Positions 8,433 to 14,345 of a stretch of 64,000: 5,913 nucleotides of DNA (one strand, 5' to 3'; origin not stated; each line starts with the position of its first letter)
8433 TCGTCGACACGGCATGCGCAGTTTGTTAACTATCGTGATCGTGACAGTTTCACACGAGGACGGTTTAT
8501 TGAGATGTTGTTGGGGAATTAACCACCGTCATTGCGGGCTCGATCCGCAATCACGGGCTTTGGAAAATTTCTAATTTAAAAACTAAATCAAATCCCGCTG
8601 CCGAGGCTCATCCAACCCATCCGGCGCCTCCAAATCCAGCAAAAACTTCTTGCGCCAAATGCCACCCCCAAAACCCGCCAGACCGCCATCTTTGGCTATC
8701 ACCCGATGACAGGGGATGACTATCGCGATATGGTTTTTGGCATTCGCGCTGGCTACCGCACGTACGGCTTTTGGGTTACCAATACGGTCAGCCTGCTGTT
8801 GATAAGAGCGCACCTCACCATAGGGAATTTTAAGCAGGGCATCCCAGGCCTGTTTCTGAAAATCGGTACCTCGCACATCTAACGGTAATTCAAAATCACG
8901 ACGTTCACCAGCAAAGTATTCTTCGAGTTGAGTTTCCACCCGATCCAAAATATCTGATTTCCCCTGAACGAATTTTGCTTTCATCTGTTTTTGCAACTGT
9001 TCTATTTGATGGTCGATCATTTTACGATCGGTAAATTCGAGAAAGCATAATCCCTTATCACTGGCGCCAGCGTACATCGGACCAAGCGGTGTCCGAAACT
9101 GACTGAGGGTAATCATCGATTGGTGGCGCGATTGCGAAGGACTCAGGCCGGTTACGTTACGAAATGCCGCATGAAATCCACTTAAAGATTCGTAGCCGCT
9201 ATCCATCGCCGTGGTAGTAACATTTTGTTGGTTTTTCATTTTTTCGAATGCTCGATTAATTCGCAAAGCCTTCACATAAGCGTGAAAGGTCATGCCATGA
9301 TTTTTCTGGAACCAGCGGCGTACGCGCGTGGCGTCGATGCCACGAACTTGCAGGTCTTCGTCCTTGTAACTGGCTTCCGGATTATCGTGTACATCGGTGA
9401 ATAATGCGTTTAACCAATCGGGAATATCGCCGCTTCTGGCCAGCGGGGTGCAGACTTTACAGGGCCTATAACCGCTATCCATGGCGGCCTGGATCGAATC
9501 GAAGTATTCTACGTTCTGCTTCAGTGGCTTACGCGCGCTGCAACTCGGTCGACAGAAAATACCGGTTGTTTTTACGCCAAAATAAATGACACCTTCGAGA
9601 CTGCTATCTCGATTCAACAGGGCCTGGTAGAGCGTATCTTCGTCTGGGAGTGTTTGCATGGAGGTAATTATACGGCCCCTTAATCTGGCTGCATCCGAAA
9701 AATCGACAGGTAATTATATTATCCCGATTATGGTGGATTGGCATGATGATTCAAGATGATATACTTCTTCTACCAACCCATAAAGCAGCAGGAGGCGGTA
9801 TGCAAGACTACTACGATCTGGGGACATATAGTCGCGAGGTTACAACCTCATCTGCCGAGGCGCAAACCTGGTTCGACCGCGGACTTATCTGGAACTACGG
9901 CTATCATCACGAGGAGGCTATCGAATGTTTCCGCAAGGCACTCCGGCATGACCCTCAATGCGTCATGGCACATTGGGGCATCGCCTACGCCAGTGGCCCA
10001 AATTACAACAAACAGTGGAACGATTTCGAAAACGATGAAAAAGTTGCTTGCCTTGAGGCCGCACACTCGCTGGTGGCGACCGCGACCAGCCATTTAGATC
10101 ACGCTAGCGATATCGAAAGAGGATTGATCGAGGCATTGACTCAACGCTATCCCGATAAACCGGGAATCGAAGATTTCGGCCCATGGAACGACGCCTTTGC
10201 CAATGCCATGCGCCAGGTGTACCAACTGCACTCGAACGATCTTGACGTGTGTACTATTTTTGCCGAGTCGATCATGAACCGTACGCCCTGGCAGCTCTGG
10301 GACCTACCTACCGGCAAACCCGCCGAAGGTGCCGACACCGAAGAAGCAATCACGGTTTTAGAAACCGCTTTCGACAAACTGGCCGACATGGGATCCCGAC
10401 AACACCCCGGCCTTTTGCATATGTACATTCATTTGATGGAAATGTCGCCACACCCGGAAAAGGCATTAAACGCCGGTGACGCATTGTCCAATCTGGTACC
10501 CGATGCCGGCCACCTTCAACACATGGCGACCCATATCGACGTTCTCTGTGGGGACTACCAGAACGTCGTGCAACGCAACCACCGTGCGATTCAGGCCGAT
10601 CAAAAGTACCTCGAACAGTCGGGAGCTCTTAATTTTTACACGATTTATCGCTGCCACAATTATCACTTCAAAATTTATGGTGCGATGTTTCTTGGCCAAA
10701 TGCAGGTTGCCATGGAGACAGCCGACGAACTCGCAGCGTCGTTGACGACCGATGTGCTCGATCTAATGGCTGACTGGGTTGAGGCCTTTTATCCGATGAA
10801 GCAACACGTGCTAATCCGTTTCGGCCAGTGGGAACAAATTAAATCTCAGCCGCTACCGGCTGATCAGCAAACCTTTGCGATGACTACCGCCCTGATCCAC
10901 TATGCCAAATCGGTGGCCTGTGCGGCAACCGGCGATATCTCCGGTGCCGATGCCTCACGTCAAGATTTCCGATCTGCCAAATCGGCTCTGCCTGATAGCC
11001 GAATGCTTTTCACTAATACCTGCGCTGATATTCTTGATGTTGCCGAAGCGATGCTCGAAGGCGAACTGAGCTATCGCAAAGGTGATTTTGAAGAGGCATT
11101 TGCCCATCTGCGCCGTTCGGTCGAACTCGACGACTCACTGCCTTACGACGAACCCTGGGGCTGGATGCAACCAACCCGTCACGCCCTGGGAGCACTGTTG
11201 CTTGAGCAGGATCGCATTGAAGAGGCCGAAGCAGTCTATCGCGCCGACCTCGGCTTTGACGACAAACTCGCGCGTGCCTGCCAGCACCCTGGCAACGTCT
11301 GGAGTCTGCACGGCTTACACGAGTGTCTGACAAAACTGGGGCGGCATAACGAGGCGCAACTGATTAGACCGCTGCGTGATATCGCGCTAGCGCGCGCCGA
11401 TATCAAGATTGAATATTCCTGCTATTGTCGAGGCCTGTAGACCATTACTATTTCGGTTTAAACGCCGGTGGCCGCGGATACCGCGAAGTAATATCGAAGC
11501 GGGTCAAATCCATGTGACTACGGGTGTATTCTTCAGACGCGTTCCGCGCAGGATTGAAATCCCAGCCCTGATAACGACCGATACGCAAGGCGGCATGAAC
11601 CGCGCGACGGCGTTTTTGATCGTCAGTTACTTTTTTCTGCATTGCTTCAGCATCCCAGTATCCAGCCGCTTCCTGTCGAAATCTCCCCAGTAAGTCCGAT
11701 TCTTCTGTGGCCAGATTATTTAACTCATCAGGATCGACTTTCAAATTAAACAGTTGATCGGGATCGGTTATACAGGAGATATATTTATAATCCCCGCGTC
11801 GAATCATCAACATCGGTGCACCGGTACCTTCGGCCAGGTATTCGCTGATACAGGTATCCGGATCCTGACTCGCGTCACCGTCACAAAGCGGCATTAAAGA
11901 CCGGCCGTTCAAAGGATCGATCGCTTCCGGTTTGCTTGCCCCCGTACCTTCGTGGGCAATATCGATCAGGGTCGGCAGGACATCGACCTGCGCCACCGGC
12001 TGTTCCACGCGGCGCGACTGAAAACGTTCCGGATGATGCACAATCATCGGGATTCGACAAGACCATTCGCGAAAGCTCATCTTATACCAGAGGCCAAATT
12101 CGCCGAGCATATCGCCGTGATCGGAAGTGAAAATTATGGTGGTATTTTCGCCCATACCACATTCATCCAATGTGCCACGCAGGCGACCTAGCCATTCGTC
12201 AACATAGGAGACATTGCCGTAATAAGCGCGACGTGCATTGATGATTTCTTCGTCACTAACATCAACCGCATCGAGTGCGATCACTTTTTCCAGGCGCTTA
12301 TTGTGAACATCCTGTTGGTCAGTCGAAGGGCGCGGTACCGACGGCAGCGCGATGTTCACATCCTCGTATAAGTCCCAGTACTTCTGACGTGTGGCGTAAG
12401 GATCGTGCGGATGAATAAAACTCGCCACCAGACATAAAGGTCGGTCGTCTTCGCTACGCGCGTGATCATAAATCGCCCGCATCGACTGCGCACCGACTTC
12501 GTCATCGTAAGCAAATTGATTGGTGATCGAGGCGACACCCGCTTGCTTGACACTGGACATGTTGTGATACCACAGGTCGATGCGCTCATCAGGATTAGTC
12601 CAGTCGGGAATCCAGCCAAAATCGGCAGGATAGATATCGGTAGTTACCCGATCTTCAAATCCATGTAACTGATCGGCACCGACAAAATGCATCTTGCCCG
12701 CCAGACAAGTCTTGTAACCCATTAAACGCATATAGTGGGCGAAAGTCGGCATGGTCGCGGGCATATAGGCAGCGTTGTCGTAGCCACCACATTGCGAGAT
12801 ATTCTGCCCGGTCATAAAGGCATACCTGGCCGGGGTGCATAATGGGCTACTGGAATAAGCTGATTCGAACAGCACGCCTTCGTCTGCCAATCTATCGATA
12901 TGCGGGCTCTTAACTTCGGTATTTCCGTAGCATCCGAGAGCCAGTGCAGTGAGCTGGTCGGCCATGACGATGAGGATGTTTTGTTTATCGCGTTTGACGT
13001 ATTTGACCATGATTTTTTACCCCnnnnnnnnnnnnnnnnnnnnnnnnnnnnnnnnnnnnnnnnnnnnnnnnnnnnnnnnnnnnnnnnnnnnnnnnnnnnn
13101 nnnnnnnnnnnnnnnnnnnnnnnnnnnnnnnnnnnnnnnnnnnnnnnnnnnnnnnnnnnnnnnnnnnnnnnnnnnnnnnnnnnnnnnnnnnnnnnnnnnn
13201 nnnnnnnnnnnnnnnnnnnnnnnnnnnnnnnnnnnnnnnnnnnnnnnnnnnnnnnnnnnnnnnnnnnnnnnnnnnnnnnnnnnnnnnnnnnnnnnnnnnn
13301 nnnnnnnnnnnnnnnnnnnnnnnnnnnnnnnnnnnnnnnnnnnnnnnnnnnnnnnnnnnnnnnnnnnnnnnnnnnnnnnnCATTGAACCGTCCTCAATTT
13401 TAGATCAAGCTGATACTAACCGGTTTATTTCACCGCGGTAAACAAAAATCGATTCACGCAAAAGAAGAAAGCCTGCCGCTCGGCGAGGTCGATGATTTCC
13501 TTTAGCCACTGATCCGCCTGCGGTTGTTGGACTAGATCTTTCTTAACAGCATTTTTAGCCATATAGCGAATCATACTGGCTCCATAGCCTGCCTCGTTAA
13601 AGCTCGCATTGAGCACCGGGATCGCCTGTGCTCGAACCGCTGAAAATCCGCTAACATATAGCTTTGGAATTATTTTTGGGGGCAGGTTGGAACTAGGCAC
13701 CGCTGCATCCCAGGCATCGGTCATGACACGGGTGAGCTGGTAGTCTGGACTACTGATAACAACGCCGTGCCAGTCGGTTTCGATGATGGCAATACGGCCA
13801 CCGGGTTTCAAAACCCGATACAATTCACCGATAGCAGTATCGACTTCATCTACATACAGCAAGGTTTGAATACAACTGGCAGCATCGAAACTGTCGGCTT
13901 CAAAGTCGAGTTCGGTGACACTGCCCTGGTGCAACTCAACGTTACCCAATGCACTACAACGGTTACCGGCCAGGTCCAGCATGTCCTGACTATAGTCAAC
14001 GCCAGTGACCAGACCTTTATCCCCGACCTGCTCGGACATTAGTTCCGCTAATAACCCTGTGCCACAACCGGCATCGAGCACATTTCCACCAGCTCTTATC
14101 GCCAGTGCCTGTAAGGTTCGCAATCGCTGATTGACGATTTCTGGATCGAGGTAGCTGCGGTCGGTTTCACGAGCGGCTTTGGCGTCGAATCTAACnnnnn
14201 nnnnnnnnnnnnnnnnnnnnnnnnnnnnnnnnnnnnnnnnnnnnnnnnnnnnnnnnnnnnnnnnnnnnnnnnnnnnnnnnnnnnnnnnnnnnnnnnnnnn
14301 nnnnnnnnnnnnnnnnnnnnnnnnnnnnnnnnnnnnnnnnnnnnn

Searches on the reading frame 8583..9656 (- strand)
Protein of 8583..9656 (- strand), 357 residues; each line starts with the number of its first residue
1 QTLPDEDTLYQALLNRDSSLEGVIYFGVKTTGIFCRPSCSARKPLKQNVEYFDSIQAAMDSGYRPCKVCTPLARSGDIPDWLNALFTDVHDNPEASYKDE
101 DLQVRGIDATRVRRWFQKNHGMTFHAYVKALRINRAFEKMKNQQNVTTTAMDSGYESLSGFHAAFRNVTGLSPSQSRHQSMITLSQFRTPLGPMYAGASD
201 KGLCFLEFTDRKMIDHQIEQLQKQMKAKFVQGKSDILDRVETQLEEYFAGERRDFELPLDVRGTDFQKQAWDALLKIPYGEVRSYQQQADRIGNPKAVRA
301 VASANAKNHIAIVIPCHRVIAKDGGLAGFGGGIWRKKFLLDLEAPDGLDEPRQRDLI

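Call 69: search_protein_families(library=pfam, proteins=[window:8583-9656:-], max_evalue=0.00001)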
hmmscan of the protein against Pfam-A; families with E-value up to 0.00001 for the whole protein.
window:8583-9656:- (357 aa): 5 families
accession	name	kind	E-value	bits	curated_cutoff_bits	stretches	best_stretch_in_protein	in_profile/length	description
PF01035.26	DNA_binding_1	-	2.5e-32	111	27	1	265-344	1-80/81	6-O-methylguanine DNA methyltransferase, DNA binding domain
PF02805.21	Ada_Zn_binding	-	8.1e-28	96.7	23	1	9-71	2-64/65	Metal binding domain of Ada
PF12833.13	HTH_18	-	5.6e-18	65.4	33.6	1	106-178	6-79/80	Helix-turn-helix domain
PF02870.21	Methyltransf_1N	-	4.6e-10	40.3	21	1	188-260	7-70/71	6-O-methylguanine DNA methyltransferase, ribonuclease-like domain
PF00165.29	HTH_AraC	-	6.6e-06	26.6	26.6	0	144-178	9-42/42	Bacterial regulatory helix-turn-helix proteins, AraC family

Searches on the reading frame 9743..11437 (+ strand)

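Call 69: search_protein_families(library=pfam, proteins=[window:9743-11437:+], max_evalue=0.00001)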
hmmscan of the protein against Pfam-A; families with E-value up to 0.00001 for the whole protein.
window:9743-11437:+ (565 aa): 7 families
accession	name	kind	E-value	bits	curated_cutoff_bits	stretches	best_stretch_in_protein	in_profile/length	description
PF07719.23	TPR_2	-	9.5e-11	41.4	27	0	41-72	2-33/34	Tetratricopeptide repeat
PF00515.34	TPR_1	-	5.5e-10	39.1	27.8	0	42-73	3-34/34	Tetratricopeptide repeat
PF13424.12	TPR_12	-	2.7e-09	37.5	30.1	0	437-500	6-69/77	Tetratricopeptide repeat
PF13181.12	TPR_8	-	1.1e-08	35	25.7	0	56-72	17-33/34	Tetratricopeptide repeat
PF13414.12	TPR_11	-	1.5e-07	31.4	26.8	0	57-83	11-37/42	TPR repeat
PF14559.12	TPR_19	-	1.2e-06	29.2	25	0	446-500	4-49/68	Tetratricopeptide repeat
PF13428.12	TPR_14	-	3.6e-06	27.6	23.5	0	56-77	17-38/44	Tetratricopeptide repeat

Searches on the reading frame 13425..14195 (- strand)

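Call 70: search_protein_families(library=pfam, proteins=[window:13425-14195:-], max_evalue=0.00001)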
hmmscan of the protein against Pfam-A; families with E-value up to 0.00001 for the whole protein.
window:13425-14195:- (256 aa): 8 families
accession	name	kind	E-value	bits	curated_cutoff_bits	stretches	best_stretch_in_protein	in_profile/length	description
PF13649.12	Methyltransf_25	-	2e-24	86.6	27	1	39-133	1-97/97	Methyltransferase domain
PF08241.18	Methyltransf_11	-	4.6e-24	85.3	21.2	1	40-137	1-95/95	Methyltransferase domain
PF13847.12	Methyltransf_31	-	3.3e-22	79.2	27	1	34-141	2-113/145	Methyltransferase domain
PF01209.24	Ubie_methyltran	-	3.7e-20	72.7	20.1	1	27-153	39-167/233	ubiE/COQ5 methyltransferase family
PF08242.18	Methyltransf_12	-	1.9e-15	57.8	30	1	40-135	1-98/98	Methyltransferase domain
PF13489.12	Methyltransf_23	-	5.7e-15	55.9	27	1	27-141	14-120/164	Methyltransferase domain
PF01135.25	PCMT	-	1.1e-07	32.3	20.3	1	27-89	65-129/210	Protein-L-isoaspartate(D-aspartate) O-methyltransferase (PCMT)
PF07021.18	MetW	-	3.4e-06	27.3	21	1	32-129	10-102/193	Methionine biosynthesis protein MetW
